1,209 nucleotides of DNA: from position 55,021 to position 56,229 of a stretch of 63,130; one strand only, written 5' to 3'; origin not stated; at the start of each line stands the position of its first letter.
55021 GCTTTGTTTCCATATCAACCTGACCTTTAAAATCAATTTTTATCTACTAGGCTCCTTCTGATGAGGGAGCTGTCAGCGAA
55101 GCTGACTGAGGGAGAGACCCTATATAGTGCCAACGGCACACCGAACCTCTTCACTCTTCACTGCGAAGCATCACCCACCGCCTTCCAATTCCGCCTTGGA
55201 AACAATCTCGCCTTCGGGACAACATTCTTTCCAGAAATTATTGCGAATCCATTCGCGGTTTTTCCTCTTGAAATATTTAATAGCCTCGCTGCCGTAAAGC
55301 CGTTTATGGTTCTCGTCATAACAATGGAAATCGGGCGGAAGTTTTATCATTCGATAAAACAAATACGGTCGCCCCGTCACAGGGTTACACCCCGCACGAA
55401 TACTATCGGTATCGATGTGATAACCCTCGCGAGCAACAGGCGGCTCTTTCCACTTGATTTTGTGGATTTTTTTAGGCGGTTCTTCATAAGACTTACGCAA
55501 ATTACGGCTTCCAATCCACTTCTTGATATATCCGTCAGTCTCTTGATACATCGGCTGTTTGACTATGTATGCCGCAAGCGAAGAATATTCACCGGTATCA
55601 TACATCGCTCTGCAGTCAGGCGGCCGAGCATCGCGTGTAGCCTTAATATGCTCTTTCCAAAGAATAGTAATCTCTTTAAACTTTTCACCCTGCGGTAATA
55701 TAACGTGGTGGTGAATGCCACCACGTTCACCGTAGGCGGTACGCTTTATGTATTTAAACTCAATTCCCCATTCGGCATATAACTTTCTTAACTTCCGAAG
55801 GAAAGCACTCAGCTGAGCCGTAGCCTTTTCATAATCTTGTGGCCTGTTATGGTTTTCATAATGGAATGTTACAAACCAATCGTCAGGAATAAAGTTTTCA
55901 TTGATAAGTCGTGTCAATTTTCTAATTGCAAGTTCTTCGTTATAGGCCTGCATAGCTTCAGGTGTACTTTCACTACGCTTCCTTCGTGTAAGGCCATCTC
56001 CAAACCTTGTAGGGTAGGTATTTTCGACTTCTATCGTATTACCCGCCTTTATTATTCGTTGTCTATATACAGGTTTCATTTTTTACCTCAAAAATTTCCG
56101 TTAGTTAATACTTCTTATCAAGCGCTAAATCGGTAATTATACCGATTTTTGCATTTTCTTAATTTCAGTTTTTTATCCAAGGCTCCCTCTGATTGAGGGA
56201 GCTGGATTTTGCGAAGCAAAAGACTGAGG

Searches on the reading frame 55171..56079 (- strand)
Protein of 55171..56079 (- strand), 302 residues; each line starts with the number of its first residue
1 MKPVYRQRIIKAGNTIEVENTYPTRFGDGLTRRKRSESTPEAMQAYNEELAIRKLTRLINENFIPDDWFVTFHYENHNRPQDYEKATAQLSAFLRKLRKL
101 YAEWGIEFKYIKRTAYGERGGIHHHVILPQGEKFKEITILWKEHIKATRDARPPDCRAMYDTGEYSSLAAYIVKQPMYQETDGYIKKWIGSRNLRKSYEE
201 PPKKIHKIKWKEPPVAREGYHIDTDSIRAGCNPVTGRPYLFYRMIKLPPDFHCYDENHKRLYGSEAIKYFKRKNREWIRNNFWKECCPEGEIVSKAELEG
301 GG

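Call 12: search_protein_families(library=pfam, proteins=[window:55171-56079:-], max_evalue=0.01)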
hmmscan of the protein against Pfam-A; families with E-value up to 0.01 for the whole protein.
window:55171-56079:- (302 aa): 1 family
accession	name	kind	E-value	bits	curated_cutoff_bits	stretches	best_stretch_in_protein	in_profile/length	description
PF23343.2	REP_ORF2-G2P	-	2.4e-09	37.8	27.8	1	67-175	1-98/99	Replication-associated protein ORF2/G2P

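Call 13: search_protein_families(library=phrogs, proteins=[window:55171-56079:-], max_evalue=0.001)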
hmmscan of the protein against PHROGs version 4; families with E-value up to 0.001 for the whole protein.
window:55171-56079:- (302 aa): 2 families
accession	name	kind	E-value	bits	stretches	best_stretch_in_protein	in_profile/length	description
phrog_3584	-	DNA, RNA and nucleotide metabolism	1.9e-46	159.6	1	3-248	3-250/265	replication initiation protein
phrog_3419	-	DNA, RNA and nucleotide metabolism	2.3e-11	44.8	1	31-193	67-228/289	rolling circle DNA replication initiation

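Call 18: search_dna_similar(query=window:55171-56079:-, collection=phages, mode=protein, max_rows=30)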
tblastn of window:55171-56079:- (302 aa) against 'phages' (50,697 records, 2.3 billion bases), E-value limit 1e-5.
Records with a match: 24; places in all: 24; records where one place covers at least 80% of the query: 5.
Best place of each record, by identity: <60% 24.
By first word of the organism name: Bacteriophage 8; Clostridium 6; Butyrivibrio 4; Faecalibacterium 3; Latilactobacillus 2; Terrisporobacter 1.
By host as written in the record: - 8; Butyrivibrio fibrisolvens DSM 3071 3; Clostridium perfringens strain S63 2; Clostridium perfringens SM101 2; Faecalibacterium prausnitzii 2; Butyrivibrio sp. 1; [Clostridium] scindens DSM 5676 1; Terrisporobacter petrolearius DSL 1; and 4 more.
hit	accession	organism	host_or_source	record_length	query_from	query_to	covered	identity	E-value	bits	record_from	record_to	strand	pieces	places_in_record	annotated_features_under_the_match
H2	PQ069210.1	Butyrivibrio phage Closwp03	Butyrivibrio sp.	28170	5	247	80%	31.8%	3e-19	94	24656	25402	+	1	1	replication initiation protein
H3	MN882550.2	Butyrivibrio phage Arawn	Butyrivibrio fibrisolvens DSM 3071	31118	5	247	80%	31.8%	3e-19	94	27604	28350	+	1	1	hypothetical protein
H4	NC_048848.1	Butyrivibrio phage Arawn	Butyrivibrio fibrisolvens DSM 3071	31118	5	247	80%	31.8%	3e-19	94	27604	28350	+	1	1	replication initiation protein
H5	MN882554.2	Butyrivibrio phage Idris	Butyrivibrio fibrisolvens DSM 3071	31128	5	247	80%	31.8%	3e-19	94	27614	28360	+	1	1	hypothetical protein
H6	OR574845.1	Clostridium phage phiCs5676-1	[Clostridium] scindens DSM 5676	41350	1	260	86%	29.0%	4e-21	99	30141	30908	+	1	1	replication initiation protein | Rnase H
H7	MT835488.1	Bacteriophage sp.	human fecal samples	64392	15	247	77%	28.9%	8e-13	74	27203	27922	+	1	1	record has no annotation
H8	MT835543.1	Bacteriophage sp.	human fecal samples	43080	4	242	79%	27.4%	9e-11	68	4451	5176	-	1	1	record has no annotation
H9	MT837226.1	Bacteriophage sp.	human fecal samples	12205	10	209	66%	29.4%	2e-8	61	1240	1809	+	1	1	record has no annotation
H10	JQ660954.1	Clostridium phage PhiS63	Clostridium perfringens strain S63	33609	1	196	65%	29.8%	2e-16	86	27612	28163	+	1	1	gp31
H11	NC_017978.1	Clostridium phage PhiS63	Clostridium perfringens strain S63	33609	1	196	65%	29.8%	2e-16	86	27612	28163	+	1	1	replication initiation protein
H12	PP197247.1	Terrisporobacter phage TPDSL_ph2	Terrisporobacter petrolearius DSL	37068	2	217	72%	26.9%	6e-6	54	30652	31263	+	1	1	replication initiation protein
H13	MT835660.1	Bacteriophage sp.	human fecal samples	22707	10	209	66%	27.9%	3e-6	54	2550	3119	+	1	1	record has no annotation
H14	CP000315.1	Clostridium phage phiSM101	Clostridium perfringens SM101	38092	4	215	70%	25.0%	4e-10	66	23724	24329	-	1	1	hypothetical protein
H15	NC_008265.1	Clostridium phage phiSM101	Clostridium perfringens SM101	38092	4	215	70%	25.0%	4e-10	66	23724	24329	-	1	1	replication initiation protein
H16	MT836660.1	Bacteriophage sp.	human fecal samples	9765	2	195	64%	26.7%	3e-7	57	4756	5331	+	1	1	record has no annotation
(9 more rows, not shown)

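Call 19: find_related_loci(query=window:55171-56079:-, collection=viral_contigs, flank=6000)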
Query window:55171-56079:- (302 aa) in viral_contigs; peptide patterns used: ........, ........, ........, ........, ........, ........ (x = any residue, [..] = any of these).
3 stretches matched a pattern, but none encodes a relative of the query by tblastn (E <= 1e-3).

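Call 22: find_homologous_proteins(query=window:55171-56079:-, max_evalue=1e-10)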
Query window:55171-56079:- (302 aa): 117 proteins with E <= 1e-10 among 496 candidates.
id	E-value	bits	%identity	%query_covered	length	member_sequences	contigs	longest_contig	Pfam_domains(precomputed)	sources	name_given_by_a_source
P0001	3.3e-210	715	100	100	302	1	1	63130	PF23343.3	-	-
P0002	1.5e-185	634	86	100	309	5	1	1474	PF23343.3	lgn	-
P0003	1.3e-180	618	86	98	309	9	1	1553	PF23343.3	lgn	-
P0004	3.9e-177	606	85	98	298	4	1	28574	PF23343.3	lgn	-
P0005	5.5e-177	606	84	98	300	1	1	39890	PF23343.3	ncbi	-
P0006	5.3e-174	596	82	100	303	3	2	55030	PF23343.3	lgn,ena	-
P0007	1.4e-169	581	80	100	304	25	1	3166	PF23343.3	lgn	-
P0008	4.2e-169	580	82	99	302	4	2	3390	PF23343.3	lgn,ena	-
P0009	3.2e-167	574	80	98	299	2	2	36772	PF23343.3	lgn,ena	-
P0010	3.4e-167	574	80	100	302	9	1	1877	PF23343.3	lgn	-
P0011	7.2e-163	559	78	98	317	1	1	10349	PF23343.3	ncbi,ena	-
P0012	4.4e-162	557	77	100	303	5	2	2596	PF23343.3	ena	-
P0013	1.0e-141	490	68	99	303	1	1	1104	PF23343.3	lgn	-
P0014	7.2e-136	471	66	99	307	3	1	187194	PF23343.3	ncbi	-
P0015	1.3e-135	470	68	97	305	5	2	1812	PF23343.3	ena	-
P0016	8.3e-133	461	64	98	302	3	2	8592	PF23343.3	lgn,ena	-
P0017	1.0e-131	457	64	98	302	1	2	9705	PF23343.3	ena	-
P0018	3.5e-124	432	63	98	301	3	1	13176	PF23343.3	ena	-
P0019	1.2e-121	424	62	97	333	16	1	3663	PF23343.3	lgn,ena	-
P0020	3.8e-120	419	62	99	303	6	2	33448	PF23343.3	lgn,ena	-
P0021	5.1e-120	419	61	99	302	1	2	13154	PF23343.3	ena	-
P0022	5.7e-120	419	60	98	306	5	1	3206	PF23343.3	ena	-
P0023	1.1e-119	418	62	98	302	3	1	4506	PF23343.3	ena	-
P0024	8.5e-119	415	61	98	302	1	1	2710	PF23343.3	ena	-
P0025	4.1e-118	412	59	99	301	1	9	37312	PF23343.3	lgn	-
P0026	8.4e-117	408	61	98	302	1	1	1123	PF23343.3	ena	-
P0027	5.3e-116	406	61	98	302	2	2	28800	PF23343.3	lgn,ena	-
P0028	4.6e-112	393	57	97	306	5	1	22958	PF23343.3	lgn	-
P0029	5.0e-112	392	60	96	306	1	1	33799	PF23343.3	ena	-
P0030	5.7e-112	392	56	98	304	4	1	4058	PF23343.3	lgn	-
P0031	1.7e-110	387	57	97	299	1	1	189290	PF23343.3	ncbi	-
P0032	4.0e-110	386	58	98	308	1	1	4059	PF23343.3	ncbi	-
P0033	4.7e-110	386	59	98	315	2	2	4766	PF23343.3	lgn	-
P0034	1.8e-109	384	56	99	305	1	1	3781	PF23343.3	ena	-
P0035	5.0e-109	383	59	98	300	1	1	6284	PF23343.3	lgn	-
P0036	7.5e-109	382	55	97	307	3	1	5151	PF23343.3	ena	-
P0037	4.5e-108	379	56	97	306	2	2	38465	PF23343.3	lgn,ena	-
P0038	5.5e-108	379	56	98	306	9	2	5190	PF23343.3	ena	-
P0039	1.6e-107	378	56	97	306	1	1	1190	PF23343.3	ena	-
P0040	1.5e-106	374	57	98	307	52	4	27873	PF23343.3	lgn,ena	-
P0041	3.5e-106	373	55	98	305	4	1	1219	PF23343.3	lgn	-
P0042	6.7e-106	372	55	97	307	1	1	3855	PF23343.3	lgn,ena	-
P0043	7.3e-106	372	55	98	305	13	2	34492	PF23343.3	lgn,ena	-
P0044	1.3e-105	371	59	98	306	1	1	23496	PF23343.3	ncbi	-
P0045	2.0e-105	371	54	97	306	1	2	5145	PF23343.3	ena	-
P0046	2.4e-105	371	56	98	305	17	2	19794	PF23343.3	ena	-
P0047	4.0e-105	370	53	97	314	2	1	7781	PF23343.3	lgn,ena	-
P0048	5.8e-105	369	56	98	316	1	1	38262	PF23343.3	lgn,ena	-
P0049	7.3e-105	369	57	98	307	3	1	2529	PF23343.3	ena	-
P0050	1.2e-103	365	55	99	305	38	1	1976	PF23343.3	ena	-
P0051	1.6e-103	364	54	97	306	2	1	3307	PF23343.3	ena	-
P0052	3.0e-103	364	54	100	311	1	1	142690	PF23343.3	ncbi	-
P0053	5.0e-103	363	57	98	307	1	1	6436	PF23343.3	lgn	-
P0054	6.3e-103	363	56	98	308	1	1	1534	PF23343.3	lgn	-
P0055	7.5e-103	362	55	97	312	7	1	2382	PF23343.3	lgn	-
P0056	1.1e-102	362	55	98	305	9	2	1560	PF23343.3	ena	-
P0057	1.2e-102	362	55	97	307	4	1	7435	PF23343.3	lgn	-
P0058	1.2e-102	362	55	99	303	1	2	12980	PF23343.3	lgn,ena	-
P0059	1.3e-102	361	55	97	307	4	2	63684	PF23343.3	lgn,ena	-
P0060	1.4e-102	361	52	97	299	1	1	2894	PF23343.3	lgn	-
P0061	2.6e-102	361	54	98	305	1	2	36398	PF23343.3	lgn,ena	-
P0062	2.9e-102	360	56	98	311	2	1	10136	PF23343.3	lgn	-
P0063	3.8e-102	360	54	96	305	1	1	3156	PF23343.3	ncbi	-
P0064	9.4e-102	359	54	97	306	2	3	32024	PF23343.3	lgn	-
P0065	9.7e-102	359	51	98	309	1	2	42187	PF23343.3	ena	-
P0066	1.1e-101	358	53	97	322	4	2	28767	PF23343.3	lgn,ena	-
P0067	2.4e-101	357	53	97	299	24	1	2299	PF23343.3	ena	-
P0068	4.5e-101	356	54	97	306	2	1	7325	PF23343.3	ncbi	-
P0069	2.1e-100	354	55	97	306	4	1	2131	PF23343.3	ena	-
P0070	3.1e-100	354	54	97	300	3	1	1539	PF23343.3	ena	-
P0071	3.3e-100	354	56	98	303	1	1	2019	PF23343.3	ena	-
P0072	6.1e-100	353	54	98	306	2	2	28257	PF23343.3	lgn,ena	-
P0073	9.1e-100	352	57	96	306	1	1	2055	PF23343.3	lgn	-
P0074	2.9e-99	351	52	97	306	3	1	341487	PF23343.3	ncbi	-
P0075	1.0e-98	349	53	98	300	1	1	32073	PF23343.3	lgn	-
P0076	1.4e-98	348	53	98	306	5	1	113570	PF23343.3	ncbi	-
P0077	1.3e-97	345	52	97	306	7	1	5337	PF23343.3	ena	-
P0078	3.8e-97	344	55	98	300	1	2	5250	PF23343.3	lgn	-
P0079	3.9e-97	344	54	98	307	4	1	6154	PF23343.3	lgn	-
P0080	9.8e-97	342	52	98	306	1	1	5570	PF23343.3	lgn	-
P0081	3.1e-96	341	50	98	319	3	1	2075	PF23343.3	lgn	-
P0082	8.0e-96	339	50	97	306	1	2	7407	PF23343.3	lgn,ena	-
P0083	2.4e-95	338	55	97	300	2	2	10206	PF23343.3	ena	-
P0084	1.7e-94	335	53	98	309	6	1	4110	PF23343.3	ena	-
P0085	1.9e-94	335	55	92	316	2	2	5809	PF23343.3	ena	-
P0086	3.8e-94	334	52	98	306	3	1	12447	PF23343.3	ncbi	-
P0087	9.3e-94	332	57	82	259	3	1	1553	PF23343.3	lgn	-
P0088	1.5e-92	328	55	92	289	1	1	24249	PF23343.3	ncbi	-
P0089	9.5e-92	326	49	97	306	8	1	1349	PF23343.3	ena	-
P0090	9.2e-91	323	55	91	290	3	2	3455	PF23343.3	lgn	-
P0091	1.1e-89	319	50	97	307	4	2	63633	PF23343.3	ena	-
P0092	1.6e-89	319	48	99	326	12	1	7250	PF23343.3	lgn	-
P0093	2.8e-89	318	48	97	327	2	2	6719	PF23343.3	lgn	-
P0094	3.3e-89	317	51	96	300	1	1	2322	PF23343.3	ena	-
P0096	7.7e-89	316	51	98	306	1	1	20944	PF23343.3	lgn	-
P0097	5.5e-88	313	50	97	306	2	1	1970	PF23343.3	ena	-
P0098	4.3e-87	311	49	97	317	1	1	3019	PF23343.3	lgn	-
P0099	7.0e-87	310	47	98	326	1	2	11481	PF23343.3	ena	-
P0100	1.5e-69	253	52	76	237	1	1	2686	PF23343.3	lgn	-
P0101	2.0e-68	249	47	99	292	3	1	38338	PF23343.3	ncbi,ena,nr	ncbi:MAG: hypothetical protein E7562_05545 [Ruminococcaceae bacterium]|nr:hypothetical protein [Osci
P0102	1.2e-65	240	42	97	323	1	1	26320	PF23343.3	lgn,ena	-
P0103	4.5e-65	238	48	90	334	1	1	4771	PF23343.3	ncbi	-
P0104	8.0e-65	237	46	94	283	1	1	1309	PF23343.3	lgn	-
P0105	1.9e-63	233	48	90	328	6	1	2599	PF23343.3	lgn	-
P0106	2.3e-63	233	41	96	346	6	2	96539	PF23343.3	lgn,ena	-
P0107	5.1e-63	231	44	97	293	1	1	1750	PF23343.3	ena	-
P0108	8.2e-63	231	42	97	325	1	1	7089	PF23343.3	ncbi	-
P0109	2.5e-62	229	44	98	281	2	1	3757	PF23343.3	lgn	-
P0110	3.4e-50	189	50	69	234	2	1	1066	PF23343.3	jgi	-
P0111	4.6e-50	189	39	95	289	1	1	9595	PF23343.3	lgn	-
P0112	2.1e-46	177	48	59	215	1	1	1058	PF23343.3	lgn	-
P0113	5.5e-46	175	38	91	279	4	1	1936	PF23343.3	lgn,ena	-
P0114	6.6e-43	165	42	81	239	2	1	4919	PF23343.3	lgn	-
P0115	6.2e-42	162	41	81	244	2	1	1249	PF23343.3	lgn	-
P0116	1.5e-30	125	38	80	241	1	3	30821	PF23343.3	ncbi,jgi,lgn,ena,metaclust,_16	jgi:hypothetical protein|metaclust:\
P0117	2.7e-16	78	31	89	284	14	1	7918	PF23343.3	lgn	-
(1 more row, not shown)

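Call 23: find_encoding_contigs(protein=P0005, flank=10000, max_places=3)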
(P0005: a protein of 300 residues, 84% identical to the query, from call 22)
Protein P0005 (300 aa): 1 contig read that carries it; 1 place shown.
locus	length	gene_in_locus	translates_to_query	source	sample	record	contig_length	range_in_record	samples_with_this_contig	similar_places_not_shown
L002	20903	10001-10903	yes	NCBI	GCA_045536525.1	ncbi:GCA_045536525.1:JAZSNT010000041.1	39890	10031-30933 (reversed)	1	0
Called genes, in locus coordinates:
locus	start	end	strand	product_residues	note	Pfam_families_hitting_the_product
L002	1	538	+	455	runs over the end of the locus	PF02881:SRP54_N, PF06414:Zeta_toxin (weak), PF00448:SRP54, PF01656:CbiA (weak), PF02978:SRP_SPB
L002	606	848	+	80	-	PF00886:Ribosomal_S16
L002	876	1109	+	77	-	PF13083:KH_KhpA-B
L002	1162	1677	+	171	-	PF01782:RimM, PF05239:PRC, PF24986:PRC_RimM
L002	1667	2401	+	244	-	PF01746:tRNA_m1G_MT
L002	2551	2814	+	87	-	PF00381:PTS-HPr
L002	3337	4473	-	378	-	PF00589:Phage_integrase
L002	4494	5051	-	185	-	-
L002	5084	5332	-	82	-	-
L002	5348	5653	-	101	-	-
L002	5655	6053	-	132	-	-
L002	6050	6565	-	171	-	-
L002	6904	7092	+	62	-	PF01381:HTH_3 (faint)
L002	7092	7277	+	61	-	-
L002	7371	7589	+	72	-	-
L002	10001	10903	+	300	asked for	PF23343:REP_ORF2-G2P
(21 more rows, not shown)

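Call 24: find_encoding_contigs(protein=P0006, flank=10000, max_places=3)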
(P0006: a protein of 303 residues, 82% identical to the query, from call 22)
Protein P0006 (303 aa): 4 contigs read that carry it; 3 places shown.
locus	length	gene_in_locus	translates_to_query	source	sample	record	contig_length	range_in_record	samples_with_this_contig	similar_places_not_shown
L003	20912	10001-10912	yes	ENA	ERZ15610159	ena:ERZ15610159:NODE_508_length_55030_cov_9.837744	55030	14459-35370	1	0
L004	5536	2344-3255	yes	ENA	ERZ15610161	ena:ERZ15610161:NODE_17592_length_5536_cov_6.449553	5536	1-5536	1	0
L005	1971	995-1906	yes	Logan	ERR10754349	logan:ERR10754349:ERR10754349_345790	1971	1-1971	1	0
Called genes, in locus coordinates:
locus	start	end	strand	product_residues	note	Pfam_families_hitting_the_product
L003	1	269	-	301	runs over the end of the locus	PF01261:AP_endonuc_2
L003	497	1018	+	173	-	PF10688:Imp-YgjV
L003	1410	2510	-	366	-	PF00589:Phage_integrase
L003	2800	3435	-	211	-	PF01381:HTH_3, PF13443:HTH_26 (weak), PF13560:HTH_31, PF00717:Peptidase_S24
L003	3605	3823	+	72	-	-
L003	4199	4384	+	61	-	-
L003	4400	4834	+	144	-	-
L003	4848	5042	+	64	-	-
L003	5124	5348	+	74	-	PF13443:HTH_26 (weak)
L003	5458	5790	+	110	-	PF08769:Spo0A_C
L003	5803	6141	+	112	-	-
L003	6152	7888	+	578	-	PF14284:PcfJ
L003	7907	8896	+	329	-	PF11300:DUF3102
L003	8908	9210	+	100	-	-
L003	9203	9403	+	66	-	-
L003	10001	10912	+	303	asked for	PF23343:REP_ORF2-G2P (weak)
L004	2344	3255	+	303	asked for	PF23343:REP_ORF2-G2P (weak)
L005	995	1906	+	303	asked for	PF23343:REP_ORF2-G2P (weak)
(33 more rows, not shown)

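Call 25: find_encoding_contigs(protein=P0004, flank=10000, max_places=3)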
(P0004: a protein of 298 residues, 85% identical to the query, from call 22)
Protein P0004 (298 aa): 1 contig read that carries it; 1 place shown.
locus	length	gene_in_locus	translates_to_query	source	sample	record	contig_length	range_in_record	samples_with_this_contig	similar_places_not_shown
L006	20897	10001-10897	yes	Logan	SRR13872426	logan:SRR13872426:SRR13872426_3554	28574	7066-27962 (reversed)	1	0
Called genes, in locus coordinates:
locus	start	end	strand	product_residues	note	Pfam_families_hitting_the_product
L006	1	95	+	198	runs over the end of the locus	-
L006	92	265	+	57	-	-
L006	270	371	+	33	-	-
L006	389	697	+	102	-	-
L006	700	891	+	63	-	PF16945:Phage_r1t_holin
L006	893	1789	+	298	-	PF01520:Amidase_3, PF01471:PG_binding_1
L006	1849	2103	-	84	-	-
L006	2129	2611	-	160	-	-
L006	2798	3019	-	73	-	-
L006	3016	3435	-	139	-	PF12844:HTH_19, PF13443:HTH_26, PF01381:HTH_3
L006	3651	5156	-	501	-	PF00239:Resolvase, PF07508:Recombinase, PF13408:Zn_ribbon_recom (weak)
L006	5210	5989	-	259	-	PF06114:Peptidase_M78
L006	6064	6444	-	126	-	PF01381:HTH_3 (weak), PF12844:HTH_19 (faint)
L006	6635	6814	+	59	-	-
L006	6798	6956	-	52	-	-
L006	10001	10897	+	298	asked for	PF23343:REP_ORF2-G2P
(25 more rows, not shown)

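Call 44: find_encoding_contigs(protein=P0014, flank=10000, max_places=2)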
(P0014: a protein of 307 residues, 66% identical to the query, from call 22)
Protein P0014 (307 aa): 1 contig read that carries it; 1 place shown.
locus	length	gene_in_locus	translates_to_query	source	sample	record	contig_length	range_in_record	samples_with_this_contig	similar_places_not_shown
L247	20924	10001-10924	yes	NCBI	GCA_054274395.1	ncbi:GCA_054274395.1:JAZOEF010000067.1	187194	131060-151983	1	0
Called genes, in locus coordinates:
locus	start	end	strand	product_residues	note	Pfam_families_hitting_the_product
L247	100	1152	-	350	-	PF00589:Phage_integrase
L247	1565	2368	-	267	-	PF02452:PemK_toxin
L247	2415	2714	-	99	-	-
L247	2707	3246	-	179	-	-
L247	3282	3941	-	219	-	PF12844:HTH_19, PF13443:HTH_26 (weak), PF13560:HTH_31, PF01381:HTH_3, PF00717:Peptidase_S24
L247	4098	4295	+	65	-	PF13560:HTH_31 (weak), PF01381:HTH_3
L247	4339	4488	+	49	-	-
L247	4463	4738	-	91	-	-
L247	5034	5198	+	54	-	-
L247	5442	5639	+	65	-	-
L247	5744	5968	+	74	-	-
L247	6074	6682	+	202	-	PF19789:DUF6273 (faint)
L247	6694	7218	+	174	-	-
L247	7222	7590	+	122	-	-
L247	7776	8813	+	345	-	PF00078:RVT_1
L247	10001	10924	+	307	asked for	PF23343:REP_ORF2-G2P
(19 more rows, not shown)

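Call 45: find_encoding_contigs(protein=P0031, flank=10000, max_places=2)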
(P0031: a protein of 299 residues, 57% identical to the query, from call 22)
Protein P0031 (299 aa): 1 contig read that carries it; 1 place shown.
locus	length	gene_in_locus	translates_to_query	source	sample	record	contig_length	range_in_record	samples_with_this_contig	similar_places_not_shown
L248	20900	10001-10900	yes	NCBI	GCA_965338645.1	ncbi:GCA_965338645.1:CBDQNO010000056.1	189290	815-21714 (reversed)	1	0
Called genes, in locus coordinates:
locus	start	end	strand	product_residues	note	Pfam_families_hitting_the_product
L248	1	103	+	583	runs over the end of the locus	PF00111:Fer2, PF13510:Fer2_4, PF12837:Fer4_6 (faint), PF10588:NADH-G_4Fe-4S_3, PF12838:Fer4_7, PF13187:Fer4_9 (weak), PF02906:Fe_hyd_lg_C, PF02256:Fe_hyd_SSU, +1 more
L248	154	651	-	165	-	PF05067:Mn_catalase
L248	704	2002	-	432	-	PF00239:Resolvase, PF07508:Recombinase, PF13408:Zn_ribbon_recom (weak)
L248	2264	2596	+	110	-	PF08769:Spo0A_C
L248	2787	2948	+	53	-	-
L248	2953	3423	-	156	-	-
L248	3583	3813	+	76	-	PF05339:DUF739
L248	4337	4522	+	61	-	-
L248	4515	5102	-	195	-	PF10386:DUF2441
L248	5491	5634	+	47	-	-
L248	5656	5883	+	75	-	PF01381:HTH_3 (weak)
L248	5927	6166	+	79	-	-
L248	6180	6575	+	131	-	-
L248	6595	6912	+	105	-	-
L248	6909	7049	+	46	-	-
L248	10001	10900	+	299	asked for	PF23343:REP_ORF2-G2P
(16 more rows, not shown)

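Call 46: find_encoding_contigs(protein=P0074, flank=10000, max_places=2)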
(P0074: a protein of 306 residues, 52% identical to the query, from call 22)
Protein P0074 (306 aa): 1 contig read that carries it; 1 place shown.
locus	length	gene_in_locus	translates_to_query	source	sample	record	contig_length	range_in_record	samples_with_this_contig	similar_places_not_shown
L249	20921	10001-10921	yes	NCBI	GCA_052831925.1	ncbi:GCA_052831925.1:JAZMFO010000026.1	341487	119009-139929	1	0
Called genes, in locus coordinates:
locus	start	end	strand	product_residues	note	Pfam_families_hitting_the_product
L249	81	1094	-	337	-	PF00589:Phage_integrase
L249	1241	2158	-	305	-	PF07751:Abi_2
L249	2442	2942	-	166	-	PF01381:HTH_3, PF12844:HTH_19, PF13560:HTH_31 (weak)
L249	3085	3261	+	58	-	PF12844:HTH_19, PF13443:HTH_26 (weak), PF13560:HTH_31, PF01381:HTH_3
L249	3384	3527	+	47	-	-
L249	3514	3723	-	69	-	-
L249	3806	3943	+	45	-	-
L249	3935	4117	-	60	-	-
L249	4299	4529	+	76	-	-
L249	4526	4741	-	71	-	-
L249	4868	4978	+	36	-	-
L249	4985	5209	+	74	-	-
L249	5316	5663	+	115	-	PF08769:Spo0A_C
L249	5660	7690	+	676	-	PF00145:DNA_methylase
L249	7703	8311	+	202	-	PF19789:DUF6273 (faint)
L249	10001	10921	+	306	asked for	PF23343:REP_ORF2-G2P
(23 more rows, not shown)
